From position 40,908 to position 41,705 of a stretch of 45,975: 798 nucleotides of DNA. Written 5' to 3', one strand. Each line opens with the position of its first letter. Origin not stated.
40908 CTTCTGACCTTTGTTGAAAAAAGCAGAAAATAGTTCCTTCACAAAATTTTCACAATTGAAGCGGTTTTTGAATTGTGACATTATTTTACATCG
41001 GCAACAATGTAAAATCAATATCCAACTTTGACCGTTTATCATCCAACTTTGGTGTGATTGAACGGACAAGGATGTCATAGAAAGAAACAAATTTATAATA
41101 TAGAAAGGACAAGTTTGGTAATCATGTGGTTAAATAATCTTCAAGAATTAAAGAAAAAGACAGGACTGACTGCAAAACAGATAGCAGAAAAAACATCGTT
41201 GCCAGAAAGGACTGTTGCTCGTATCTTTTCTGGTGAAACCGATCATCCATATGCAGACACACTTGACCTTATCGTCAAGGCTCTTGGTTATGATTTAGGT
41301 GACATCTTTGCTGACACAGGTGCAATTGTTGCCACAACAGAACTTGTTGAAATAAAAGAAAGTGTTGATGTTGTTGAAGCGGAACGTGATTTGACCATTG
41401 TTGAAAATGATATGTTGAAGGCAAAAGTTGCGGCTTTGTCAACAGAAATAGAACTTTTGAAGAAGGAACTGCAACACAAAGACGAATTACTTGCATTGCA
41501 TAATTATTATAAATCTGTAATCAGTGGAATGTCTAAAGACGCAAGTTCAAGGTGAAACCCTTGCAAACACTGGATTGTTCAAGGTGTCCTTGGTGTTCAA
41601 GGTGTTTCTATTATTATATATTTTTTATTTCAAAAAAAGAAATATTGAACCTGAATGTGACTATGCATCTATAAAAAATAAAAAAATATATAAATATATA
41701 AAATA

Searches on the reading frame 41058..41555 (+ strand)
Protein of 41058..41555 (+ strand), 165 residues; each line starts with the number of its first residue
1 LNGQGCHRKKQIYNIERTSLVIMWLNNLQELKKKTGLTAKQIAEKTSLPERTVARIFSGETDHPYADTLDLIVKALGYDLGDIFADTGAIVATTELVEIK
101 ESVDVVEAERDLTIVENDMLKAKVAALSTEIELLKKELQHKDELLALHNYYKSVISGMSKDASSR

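Call 10: search_protein_families(library=pfam, proteins=[window:41058-41555:+], max_evalue=0.01)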
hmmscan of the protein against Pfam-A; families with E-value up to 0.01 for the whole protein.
window:41058-41555:+ (165 aa): 4 families
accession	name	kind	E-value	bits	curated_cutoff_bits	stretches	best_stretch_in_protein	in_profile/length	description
PF01381.28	HTH_3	-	2.1e-07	31.3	23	1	28-82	1-54/55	Helix-turn-helix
PF13443.12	HTH_26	-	1.9e-06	28.4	22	1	27-84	1-58/63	Cro/C1-type HTH DNA-binding domain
PF13560.12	HTH_31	-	1.5e-05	25.7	27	1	28-79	6-57/64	Helix-turn-helix domain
PF12844.13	HTH_19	-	0.00085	19.6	30.2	0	27-85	3-60/64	Helix-turn-helix domain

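Call 35: search_protein_families(library=ncbifam, proteins=[window:41058-41555:+], max_evalue=0.01)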
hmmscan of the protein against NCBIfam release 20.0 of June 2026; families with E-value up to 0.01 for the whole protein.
window:41058-41555:+ (165 aa): 4 families
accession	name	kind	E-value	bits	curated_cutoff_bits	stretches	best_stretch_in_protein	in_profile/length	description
NF046104.1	PptglHdxlasePcsB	equivalog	0.00084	18.6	450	1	92-146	51-105/400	peptidoglycan hydrolase PcsB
NF006015.0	PRK08154.1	subfamily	0.0014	17.9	204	1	25-107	32-111/314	anaerobic benzoate catabolism transcriptional regulator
NF038310.1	lysogeny_AimR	equivalog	0.0018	17.4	70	0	29-62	2-35/365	AimR family lysis-lysogeny pheromone receptor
NF007408.0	PRK09943.1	equivalog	0.0059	16.2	211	1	26-120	10-103/185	HTH-type transcriptional regulator PuuR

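Call 36: search_protein_families(library=phrogs, proteins=[window:41058-41555:+], max_evalue=0.001)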
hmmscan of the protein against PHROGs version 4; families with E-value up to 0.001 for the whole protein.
window:41058-41555:+ (165 aa): 8 families
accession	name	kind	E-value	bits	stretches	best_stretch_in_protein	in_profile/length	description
phrog_8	-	transcription regulation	5.9e-10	40.1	1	23-134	160-256/346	transcriptional regulator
phrog_3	-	transcription regulation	2.2e-09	38.6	1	17-128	82-185/430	transcriptional repressor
phrog_4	-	transcription regulation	5.1e-06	26.7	1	15-106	132-217/400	transcriptional repressor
phrog_5823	-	transcription regulation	6.5e-06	26.5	1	27-131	10-116/404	transcriptional regulator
phrog_3949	-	transcription regulation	2.2e-05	25.5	1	21-93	13-82/161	transcriptional repressor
phrog_4583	-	transcription regulation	4.4e-05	24.4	1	29-91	16-77/81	transcriptional repressor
phrog_2967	-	transcription regulation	0.00014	22.4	1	27-110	14-94/225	transcriptional regulator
phrog_7950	-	transcription regulation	0.00063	20.8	0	26-55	10-39/68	transcriptional repressor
